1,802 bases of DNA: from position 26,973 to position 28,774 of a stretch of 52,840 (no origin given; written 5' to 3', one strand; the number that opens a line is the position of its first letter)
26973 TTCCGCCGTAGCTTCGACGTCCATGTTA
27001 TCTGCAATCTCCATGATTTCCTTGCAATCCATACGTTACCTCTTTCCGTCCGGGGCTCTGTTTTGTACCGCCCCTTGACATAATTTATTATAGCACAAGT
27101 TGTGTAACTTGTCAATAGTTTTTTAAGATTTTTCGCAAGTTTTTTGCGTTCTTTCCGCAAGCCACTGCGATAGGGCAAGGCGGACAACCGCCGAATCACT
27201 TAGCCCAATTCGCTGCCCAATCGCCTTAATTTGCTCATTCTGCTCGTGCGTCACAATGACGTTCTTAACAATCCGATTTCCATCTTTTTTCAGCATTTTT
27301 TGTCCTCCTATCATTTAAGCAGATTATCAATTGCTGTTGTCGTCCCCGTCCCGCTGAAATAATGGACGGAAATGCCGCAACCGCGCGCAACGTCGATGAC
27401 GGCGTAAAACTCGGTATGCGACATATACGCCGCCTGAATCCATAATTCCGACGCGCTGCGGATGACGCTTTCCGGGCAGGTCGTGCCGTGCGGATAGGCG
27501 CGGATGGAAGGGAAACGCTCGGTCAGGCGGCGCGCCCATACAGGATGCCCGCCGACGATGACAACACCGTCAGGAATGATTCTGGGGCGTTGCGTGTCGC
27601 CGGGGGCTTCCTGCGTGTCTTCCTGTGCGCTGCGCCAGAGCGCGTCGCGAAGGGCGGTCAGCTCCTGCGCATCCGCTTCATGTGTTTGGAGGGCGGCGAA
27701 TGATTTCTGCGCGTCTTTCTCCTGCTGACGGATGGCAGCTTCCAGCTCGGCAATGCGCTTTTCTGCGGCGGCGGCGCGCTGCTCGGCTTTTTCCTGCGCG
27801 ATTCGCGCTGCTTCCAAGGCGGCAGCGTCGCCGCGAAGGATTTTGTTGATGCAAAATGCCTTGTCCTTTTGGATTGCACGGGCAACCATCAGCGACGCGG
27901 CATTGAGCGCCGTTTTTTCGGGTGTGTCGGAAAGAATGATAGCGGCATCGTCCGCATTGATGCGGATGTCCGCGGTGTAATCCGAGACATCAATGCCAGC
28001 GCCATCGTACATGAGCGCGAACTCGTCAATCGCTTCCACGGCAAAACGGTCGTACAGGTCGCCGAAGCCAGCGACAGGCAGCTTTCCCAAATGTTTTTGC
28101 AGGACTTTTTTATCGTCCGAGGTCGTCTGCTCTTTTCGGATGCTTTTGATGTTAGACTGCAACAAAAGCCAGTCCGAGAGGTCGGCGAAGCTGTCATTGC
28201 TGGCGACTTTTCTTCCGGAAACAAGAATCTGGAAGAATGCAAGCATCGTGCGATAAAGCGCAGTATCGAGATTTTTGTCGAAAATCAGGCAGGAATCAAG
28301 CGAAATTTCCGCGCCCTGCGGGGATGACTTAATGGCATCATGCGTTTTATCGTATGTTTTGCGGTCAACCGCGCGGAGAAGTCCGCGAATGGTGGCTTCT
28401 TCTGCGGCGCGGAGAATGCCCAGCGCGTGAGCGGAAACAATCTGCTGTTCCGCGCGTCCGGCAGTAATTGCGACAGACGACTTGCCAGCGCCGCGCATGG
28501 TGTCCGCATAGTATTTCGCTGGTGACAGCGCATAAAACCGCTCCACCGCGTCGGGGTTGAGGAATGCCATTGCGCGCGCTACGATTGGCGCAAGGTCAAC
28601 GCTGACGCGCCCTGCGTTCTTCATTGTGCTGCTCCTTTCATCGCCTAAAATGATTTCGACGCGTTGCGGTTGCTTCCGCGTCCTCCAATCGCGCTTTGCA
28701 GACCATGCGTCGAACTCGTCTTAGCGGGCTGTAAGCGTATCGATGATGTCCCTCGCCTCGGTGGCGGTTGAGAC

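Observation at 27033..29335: Mirrored two-tier layout: cassette, genes, RHH gene, second cassette of the same operator flavour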

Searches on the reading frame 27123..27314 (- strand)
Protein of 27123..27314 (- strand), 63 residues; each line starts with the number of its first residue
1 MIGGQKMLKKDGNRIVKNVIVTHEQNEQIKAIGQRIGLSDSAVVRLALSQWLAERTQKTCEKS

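Call 8: search_protein_families(library=pfam, max_evalue=0.01, proteins=[window:27123-27314:-])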
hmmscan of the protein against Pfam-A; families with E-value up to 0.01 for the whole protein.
window:27123-27314:- (63 aa): 0 families

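Call 10: search_protein_families(library=phrogs, max_evalue=0.01, proteins=[window:27123-27296:-])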
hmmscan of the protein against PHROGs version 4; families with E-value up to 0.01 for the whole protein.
window:27123-27296:- (57 aa): 2 families
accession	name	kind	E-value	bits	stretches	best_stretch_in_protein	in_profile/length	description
phrog_28298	-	unknown function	0.0017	19.4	1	18-55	14-51/68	-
phrog_6223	-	transcription regulation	0.0052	17.8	0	10-41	7-38/73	transcriptional repressor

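Call 30: search_solved_structures(query=window:27126-27296:-, max_evalue=10, show_alignments=2)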
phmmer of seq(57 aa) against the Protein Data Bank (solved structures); distinct sequences matched with E-value up to 10: 2.
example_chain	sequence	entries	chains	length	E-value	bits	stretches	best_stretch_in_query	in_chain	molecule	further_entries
4gxb_A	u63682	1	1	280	0.49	14.1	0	3-38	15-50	Sorting nexin-17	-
4tkn_A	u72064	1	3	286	0.51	14.1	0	3-38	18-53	Sorting nexin-17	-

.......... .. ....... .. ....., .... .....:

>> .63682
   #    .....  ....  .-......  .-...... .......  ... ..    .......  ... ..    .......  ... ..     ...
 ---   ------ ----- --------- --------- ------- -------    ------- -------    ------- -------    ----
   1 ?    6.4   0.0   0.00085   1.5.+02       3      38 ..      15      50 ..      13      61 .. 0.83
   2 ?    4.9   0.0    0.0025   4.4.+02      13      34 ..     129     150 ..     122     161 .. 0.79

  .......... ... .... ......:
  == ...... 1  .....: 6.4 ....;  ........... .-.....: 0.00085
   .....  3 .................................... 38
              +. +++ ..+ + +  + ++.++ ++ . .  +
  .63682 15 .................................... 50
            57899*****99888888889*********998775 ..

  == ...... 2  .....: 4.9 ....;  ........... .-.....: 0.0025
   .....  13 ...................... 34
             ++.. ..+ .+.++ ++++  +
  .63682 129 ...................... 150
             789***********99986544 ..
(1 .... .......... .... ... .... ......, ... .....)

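Call 32: find_homologous_proteins(query=window:27126-27296:-, max_evalue=0.01)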
Query seq(57 aa) (57 aa): 48 proteins with E <= 0.01 among 48 candidates.
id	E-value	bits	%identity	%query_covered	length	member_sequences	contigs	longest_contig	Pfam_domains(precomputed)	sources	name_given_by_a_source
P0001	6.0e-28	112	98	100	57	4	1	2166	-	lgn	-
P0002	7.3e-28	111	98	100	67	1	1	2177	-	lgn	-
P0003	2.3e-27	110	98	100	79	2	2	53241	-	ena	-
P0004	3.4e-27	109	96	100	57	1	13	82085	-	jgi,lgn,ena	jgi:hypothetical protein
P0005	4.4e-27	109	95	100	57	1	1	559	-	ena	-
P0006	9.0e-27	108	95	100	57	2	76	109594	-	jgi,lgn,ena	jgi:hypothetical protein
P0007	9.0e-27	108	95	100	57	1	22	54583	-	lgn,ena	-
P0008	1.2e-26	108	93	100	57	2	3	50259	-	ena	-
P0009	1.4e-26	107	96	100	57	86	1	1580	-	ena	-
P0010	1.6e-26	107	95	100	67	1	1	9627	-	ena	-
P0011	1.8e-26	107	91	100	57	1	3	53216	-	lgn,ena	-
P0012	1.8e-26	107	93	100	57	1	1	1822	-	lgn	-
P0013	2.1e-26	107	95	100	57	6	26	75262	-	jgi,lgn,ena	jgi:hypothetical protein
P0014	2.5e-26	107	91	100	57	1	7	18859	-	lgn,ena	-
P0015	2.5e-26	107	91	100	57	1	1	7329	-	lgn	-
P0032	1.8e-23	98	79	100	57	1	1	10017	-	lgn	-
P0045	1.8e-19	85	73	98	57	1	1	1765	-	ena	-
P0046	1.6e-18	82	75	100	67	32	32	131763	-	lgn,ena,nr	nr:MAG TPA: antitoxin [Bacteriophage sp.]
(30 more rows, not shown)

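Call 33: find_encoding_contigs(protein=P0046, flank=6000, max_places=6)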
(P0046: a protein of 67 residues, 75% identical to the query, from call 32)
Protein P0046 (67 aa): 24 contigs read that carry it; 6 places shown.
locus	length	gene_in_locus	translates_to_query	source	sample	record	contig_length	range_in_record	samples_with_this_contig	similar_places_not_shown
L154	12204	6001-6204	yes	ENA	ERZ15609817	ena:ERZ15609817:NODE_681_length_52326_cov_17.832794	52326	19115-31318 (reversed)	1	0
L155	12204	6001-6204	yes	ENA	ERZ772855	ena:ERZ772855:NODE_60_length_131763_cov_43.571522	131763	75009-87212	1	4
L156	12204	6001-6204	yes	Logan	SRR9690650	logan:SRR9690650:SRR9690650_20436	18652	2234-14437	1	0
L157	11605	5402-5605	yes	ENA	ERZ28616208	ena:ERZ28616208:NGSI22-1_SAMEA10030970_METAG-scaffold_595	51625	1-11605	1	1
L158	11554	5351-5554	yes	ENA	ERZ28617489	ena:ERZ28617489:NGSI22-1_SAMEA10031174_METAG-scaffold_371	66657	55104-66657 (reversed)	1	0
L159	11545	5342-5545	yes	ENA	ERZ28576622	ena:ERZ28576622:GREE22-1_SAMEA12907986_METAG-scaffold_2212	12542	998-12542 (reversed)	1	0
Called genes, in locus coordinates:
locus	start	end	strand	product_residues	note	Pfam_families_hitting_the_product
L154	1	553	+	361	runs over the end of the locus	PF14659:Phage_int_SAM_3 (weak), PF00589:Phage_integrase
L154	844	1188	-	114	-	-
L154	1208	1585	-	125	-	-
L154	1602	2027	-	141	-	-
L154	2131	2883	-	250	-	-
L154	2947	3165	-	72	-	-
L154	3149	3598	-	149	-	-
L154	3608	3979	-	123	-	-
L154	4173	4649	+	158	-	-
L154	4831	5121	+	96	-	-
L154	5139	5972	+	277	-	PF12083:DUF3560 (faint)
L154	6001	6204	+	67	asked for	-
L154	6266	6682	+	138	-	-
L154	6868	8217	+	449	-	-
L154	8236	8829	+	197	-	-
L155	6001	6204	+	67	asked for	-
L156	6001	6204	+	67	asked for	-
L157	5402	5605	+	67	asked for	-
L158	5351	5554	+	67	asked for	-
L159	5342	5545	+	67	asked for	-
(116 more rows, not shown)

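Call 36: find_encoding_contigs(protein=P0045, flank=4000, max_places=3)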
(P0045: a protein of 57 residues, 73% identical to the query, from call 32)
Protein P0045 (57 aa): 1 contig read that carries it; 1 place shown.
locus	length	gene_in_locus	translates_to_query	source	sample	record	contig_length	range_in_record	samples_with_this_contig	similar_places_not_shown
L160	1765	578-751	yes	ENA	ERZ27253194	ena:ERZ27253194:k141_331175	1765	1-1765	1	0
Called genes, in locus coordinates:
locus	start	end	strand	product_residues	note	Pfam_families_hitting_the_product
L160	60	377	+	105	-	-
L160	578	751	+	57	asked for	-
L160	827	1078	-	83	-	-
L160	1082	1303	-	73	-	-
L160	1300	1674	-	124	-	-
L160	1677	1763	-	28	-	?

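Call 37: find_encoding_contigs(protein=P0032, flank=4000, max_places=3)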
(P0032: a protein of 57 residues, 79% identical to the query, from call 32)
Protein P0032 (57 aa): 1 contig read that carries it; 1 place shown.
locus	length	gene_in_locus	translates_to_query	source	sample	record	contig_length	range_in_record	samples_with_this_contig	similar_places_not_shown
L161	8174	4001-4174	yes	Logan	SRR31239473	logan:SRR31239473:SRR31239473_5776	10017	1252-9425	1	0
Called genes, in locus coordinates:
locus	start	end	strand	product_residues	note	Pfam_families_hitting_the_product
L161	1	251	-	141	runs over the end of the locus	-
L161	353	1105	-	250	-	-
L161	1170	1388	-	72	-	-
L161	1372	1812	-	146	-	-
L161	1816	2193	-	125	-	-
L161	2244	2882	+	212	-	-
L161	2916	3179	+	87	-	-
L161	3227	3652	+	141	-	-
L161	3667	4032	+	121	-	-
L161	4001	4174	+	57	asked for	-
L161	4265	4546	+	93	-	-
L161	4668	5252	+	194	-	-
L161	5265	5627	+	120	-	PF02796:HTH_7 (faint), PF04218:CENP-B_N (weak), PF13384:HTH_23 (faint), PF13542:HTH_Tnp_ISL3 (faint), PF13518:HTH_28 (faint)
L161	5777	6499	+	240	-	-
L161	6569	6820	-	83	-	-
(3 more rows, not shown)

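Call 51: predict_structure(alignment_id=A3)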
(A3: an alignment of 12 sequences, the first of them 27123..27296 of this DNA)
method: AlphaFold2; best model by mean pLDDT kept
length: 57 residues; sequences in the alignment: 12
mean_pLDDT: 83.3   pTM: 0.61
mean pLDDT of the five models: 83.3, 79.2, 79.2, 79.0, 77.7
residues with pLDDT >= 90: 24; 70-90: 23; 50-70: 9; < 50: 1
segments of 3 or more residues with pLDDT < 50: none
pLDDT, mean of each block of 10 residues (from residue 1): 72 85 93 92 89 61
secondary structure, 60 per line:
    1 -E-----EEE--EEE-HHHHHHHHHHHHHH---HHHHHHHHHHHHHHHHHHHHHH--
elements in order: E8-10 E13-15 H17-30 H34-55

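Call 55: fold_search(model_id=the predicted structure, library=pdb)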
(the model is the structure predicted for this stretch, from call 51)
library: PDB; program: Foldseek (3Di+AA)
matches with E <= 10: 131; with E <= 0.001: 0
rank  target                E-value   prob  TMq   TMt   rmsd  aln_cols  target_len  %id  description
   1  1ea4_F                8.9e-01  0.84  0.61  0.75   2.6        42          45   21  TRANSCRIPTIONAL REPRESSOR COPG/22bp dsDNA COMPLEX (released 2001-07-05)
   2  1b01_A                8.9e-01  0.80  0.58  0.75   2.7        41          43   22  TRANSCRIPTIONAL REPRESSOR COPG/DNA COMPLEX (released 1999-11-19)
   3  1ea4_H                1.1e+00  0.77  0.59  0.74   2.7        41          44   22  TRANSCRIPTIONAL REPRESSOR COPG/22bp dsDNA COMPLEX (released 2001-07-05)
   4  2jxg_A                1.2e+00  0.54  0.52  0.62   4.0        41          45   20  Solution Structure of the DNA Binding domain of Proline Utilization A (PutA) (released 2008-02-19)
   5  7vp2_B                1.2e+00  0.21  0.42  0.42   8.6        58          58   19  Structure of a transcription factor and DNA complex (released 2022-10-19)
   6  1ea4_B                1.3e+00  0.69  0.53  0.72   2.8        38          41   24  TRANSCRIPTIONAL REPRESSOR COPG/22bp dsDNA COMPLEX (released 2001-07-05)
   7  2cpg_C                1.3e+00  0.69  0.54  0.71   2.7        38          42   24  TRANSCRIPTIONAL REPRESSOR COPG (released 1999-11-19)
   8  1ea4_E                1.4e+00  0.72  0.59  0.74   2.7        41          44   22  TRANSCRIPTIONAL REPRESSOR COPG/22bp dsDNA COMPLEX (released 2001-07-05)
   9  8sps_M                1.6e+00  0.25  0.31  0.36   4.5        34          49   32  High resolution structure of ESRRB nucleosome bound OCT4 at site a and site b (released 2023-06-28)
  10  7wj0_MODEL_1_A        1.7e+00  0.54  0.60  0.67   2.8        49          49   14  Solution structure of N-terminal domain (nMazE6) of mycobacterial antitoxin MazE6 from MazEF6 TA system (released 2022-10-12)
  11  9kkd_B                1.8e+00  0.47  0.59  0.73   3.6        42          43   31  the structure of StnY (released 2025-11-19)
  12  2mdv_MODEL_1_A        1.9e+00  0.51  0.51  0.73   3.4        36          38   25  NMR structure of beta alpha alpha 38 (released 2014-10-01)
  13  2ba3_MODEL_1_A        1.9e+00  0.41  0.48  0.53   4.4        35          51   26  NMR Structure of NikA N-terminal Fragment (released 2006-10-03)
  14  9kkd_A                2.1e+00  0.44  0.58  0.70   3.6        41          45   32  the structure of StnY (released 2025-11-19)
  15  8g87_X                2.2e+00  0.20  0.30  0.15   4.7        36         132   30  Human Oct4 bound to nucleosome with human nMatn1 sequence (focused refinement of Oct4 bound region) (released 2023-03-22)
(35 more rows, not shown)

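Call 67: search_protein_families(library=ncbifam, max_evalue=0.01, proteins=[window:27123-27296:-])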
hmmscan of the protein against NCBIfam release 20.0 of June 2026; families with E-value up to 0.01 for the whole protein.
window:27123-27296:- (57 aa): 0 families

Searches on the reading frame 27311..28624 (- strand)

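Call 8: search_protein_families(library=pfam, max_evalue=0.01, proteins=[window:27311-28624:-])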
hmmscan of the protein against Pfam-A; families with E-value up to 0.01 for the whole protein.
window:27311-28624:- (437 aa): 0 families

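Call 10: search_protein_families(library=phrogs, max_evalue=0.01, proteins=[window:27311-28624:-])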
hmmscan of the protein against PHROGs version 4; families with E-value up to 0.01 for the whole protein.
window:27311-28624:- (437 aa): 1 family
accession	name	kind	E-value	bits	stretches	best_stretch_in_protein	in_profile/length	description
phrog_11092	-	unknown function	0.0033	17.3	0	286-413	331-454/481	-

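Call 66: search_protein_families(library=padloc, max_evalue=0.01, proteins=[window:27311-28624:-])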
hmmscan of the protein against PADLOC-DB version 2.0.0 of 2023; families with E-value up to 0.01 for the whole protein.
window:27311-28624:- (437 aa): 0 families

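Call 67: search_protein_families(library=ncbifam, max_evalue=0.01, proteins=[window:27311-28624:-])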
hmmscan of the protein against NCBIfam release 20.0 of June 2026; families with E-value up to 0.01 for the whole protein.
window:27311-28624:- (437 aa): 0 families
